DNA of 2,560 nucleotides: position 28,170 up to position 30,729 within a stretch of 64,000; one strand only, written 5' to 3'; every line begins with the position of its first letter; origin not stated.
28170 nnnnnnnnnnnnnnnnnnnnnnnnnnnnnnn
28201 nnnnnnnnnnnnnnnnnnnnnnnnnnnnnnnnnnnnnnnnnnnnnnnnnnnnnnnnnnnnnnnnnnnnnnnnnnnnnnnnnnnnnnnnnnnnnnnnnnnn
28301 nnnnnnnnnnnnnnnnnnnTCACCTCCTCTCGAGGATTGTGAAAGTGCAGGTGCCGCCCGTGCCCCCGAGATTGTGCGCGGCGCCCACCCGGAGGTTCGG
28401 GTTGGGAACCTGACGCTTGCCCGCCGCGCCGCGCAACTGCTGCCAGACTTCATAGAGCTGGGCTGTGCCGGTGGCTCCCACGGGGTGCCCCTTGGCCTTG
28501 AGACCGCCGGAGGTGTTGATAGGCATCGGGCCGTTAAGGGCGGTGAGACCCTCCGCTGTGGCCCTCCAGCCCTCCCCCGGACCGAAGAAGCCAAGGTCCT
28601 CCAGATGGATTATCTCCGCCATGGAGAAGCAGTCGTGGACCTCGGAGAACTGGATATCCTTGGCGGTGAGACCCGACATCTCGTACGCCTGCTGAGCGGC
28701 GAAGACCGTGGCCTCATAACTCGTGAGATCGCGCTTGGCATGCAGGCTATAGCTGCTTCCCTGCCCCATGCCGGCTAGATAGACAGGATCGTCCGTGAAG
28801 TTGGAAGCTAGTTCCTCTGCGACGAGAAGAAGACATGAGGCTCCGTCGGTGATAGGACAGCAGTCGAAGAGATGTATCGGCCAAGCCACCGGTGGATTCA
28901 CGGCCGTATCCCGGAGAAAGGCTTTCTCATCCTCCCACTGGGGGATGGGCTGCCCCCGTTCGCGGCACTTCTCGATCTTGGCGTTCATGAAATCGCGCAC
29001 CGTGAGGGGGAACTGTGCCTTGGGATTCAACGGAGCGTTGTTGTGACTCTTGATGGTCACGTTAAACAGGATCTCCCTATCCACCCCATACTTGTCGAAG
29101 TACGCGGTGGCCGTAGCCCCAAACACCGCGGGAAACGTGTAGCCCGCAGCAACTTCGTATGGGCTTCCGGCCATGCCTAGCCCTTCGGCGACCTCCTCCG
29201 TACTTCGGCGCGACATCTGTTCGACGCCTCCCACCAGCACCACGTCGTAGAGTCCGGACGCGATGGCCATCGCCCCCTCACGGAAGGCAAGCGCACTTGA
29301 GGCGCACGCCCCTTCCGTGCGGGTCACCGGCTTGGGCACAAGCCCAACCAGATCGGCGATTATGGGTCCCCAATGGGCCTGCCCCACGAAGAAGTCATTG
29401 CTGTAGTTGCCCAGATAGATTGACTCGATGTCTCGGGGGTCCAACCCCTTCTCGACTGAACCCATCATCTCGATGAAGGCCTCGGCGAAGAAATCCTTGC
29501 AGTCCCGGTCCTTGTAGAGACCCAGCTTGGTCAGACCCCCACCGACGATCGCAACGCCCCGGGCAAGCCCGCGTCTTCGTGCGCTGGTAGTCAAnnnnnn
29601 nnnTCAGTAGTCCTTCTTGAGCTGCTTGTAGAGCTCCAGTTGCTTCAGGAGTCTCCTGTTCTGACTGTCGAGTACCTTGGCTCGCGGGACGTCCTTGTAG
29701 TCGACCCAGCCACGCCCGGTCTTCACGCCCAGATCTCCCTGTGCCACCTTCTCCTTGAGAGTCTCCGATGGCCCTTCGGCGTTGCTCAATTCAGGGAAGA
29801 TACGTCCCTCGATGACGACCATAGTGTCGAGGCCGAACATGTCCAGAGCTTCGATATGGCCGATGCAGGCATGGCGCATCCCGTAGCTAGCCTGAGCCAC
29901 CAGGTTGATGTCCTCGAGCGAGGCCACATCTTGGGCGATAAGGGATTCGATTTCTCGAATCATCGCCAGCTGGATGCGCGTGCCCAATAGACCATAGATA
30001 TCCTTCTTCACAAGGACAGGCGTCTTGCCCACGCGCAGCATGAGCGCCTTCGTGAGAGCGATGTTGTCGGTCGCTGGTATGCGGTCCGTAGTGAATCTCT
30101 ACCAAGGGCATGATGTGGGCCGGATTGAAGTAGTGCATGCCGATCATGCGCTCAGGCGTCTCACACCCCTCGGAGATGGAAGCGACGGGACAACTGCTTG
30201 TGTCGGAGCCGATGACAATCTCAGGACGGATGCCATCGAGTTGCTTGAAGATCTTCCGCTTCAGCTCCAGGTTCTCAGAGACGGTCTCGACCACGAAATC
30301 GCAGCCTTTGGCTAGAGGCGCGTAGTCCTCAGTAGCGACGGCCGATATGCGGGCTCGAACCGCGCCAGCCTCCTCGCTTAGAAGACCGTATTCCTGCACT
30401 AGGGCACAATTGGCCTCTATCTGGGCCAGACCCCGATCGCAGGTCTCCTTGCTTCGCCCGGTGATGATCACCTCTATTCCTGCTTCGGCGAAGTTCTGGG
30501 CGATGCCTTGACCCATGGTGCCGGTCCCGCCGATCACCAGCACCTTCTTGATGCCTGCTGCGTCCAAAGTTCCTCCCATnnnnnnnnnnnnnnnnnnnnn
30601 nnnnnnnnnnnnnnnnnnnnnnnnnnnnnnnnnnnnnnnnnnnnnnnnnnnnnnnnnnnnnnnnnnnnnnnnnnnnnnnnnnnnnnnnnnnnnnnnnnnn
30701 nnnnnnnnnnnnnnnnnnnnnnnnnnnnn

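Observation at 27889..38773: Ten-gene same-strand cluster built around a BKACE enzyme: a candidate uncharacterised beta-hydroxy/beta-keto acid catabolic route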

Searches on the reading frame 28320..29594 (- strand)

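Call 5: search_protein_families(library=pfam, proteins=[window:28320-29594:-], max_evalue=0.01)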
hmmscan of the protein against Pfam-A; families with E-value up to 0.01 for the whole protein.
window:28320-29594:- (424 aa): 4 families
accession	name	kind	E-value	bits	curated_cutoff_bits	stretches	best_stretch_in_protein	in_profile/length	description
PF22691.2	Thiolase_C_1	-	1.2e-43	148.7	28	1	281-423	6-144/144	Thiolase C-terminal domain-like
PF00108.29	Thiolase_N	-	3.6e-23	82.7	26.4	1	14-261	1-260/260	Thiolase, N-terminal domain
PF02803.24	Thiolase_C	-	1.5e-08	34.7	27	1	295-393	23-103/123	Thiolase, C-terminal domain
PF00109.32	ketoacyl-synt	-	6.2e-05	23.1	20.8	1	91-131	168-208/252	Beta-ketoacyl synthase, N-terminal domain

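Call 39: search_protein_families(library=ncbifam, proteins=[window:28320-29594:-], max_evalue=0.00001)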
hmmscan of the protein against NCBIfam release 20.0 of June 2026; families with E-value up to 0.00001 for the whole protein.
window:28320-29594:- (424 aa): 41 families (the best 25 are shown)
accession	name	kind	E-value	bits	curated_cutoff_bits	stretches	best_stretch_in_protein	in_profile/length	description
NF004720.0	PRK06064.1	subfamily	1e-116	389.9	420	2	233-423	196-387/389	thiolase domain-containing protein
NF053570.1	AcCoTHIOL_METTL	equivalog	3e-105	352.2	600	2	233-422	194-382/385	acetyl-CoA acetyltransferase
NF004810.0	PRK06157.1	equivalog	1.3e-85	288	403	2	231-420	198-394/400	acetyl-CoA acetyltransferase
NF005704.0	PRK07516.1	subfamily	2.8e-79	266.9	412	1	14-423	4-387/389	thiolase domain-containing protein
NF009228.0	PRK12578.1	subfamily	2.6e-71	240.3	485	2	236-422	199-386/387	thiolase domain-containing protein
NF004936.0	PRK06289.1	equivalog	2.4e-62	211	375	1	29-417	23-397/405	acetyl-CoA acetyltransferase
NF004982.0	PRK06365.1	equivalog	2.5e-59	201.4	695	3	10-205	14-210/430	thiolase domain-containing protein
NF006102.0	PRK08256.1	subfamily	1.2e-53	182.6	436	2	234-423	201-392/394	lipid-transfer protein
NF004811.0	PRK06158.1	subfamily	1.9e-47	162.1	421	2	235-414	195-371/384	acetyl-CoA acetyltransferase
NF006180.0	PRK08313.1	subfamily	1.2e-45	156.1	514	2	236-413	197-374/389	thiolase domain-containing protein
NF004721.0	PRK06065.1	equivalog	5.4e-45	153.9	455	2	233-410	202-380/393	thiolase domain-containing protein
NF053628.1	BnzsclthlBbsBGT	equivalog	2.4e-39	135.2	750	2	233-412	192-371/389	benzoylsuccinyl-CoA thiolase subunit BbsB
NF006010.0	PRK08142.1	subfamily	2.3e-38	131.9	462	1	232-415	194-376/388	thiolase domain-containing protein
NF004715.0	PRK06059.1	equivalog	5.2e-38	131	424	2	198-415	161-394/399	lipid-transfer protein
NF005892.0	PRK07855.1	subfamily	3.1e-34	118.5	469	2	234-394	203-365/390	lipid-transfer protein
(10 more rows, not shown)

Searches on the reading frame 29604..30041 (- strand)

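Call 5: search_protein_families(library=pfam, proteins=[window:29604-30041:-], max_evalue=0.01)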
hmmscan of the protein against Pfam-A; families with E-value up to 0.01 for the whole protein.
window:29604-30041:- (145 aa): 1 family
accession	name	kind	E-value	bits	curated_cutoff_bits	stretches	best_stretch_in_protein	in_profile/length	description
PF00725.27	3HCDH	-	4.1e-12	46.9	22.1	1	19-115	3-97/97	3-hydroxyacyl-CoA dehydrogenase, C-terminal domain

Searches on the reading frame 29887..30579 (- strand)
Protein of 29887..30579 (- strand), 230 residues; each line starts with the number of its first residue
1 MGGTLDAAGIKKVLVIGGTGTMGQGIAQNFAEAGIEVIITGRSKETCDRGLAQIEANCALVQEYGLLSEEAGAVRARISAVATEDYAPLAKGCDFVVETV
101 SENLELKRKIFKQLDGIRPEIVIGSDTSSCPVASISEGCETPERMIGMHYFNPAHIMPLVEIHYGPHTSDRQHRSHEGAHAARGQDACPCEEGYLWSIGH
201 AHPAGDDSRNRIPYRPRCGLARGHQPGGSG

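Call 5: search_protein_families(library=pfam, proteins=[window:29887-30579:-], max_evalue=0.01)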
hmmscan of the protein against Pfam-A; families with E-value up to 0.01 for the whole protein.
window:29887-30579:- (230 aa): 7 families
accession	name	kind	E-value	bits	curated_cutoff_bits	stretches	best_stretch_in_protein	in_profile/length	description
PF02737.24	3HCDH_N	-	1.1e-44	152.9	22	1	13-171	2-158/180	3-hydroxyacyl-CoA dehydrogenase, NAD binding domain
PF03446.21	NAD_binding_2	-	3.9e-06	27.4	21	1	18-118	6-80/161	NAD binding domain of 6-phosphogluconate dehydrogenase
PF00106.31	adh_short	-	1.2e-05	25.4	26.6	1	11-57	1-47/195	short chain dehydrogenase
PF03807.23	F420_oxidored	-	7.2e-05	23.8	21.6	1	13-60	2-50/94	NADP oxidoreductase coenzyme F420-dependent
PF01488.26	Shikimate_DH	-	0.00036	21.1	24.3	1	11-83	13-85/138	Shikimate / quinate 5-dehydrogenase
PF01370.27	Epimerase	-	0.0065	16.4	20.9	0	13-49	1-37/240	NAD dependent epimerase/dehydratase family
PF05368.20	NmrA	-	0.0092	16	27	0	11-46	3-38/298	NmrA-like family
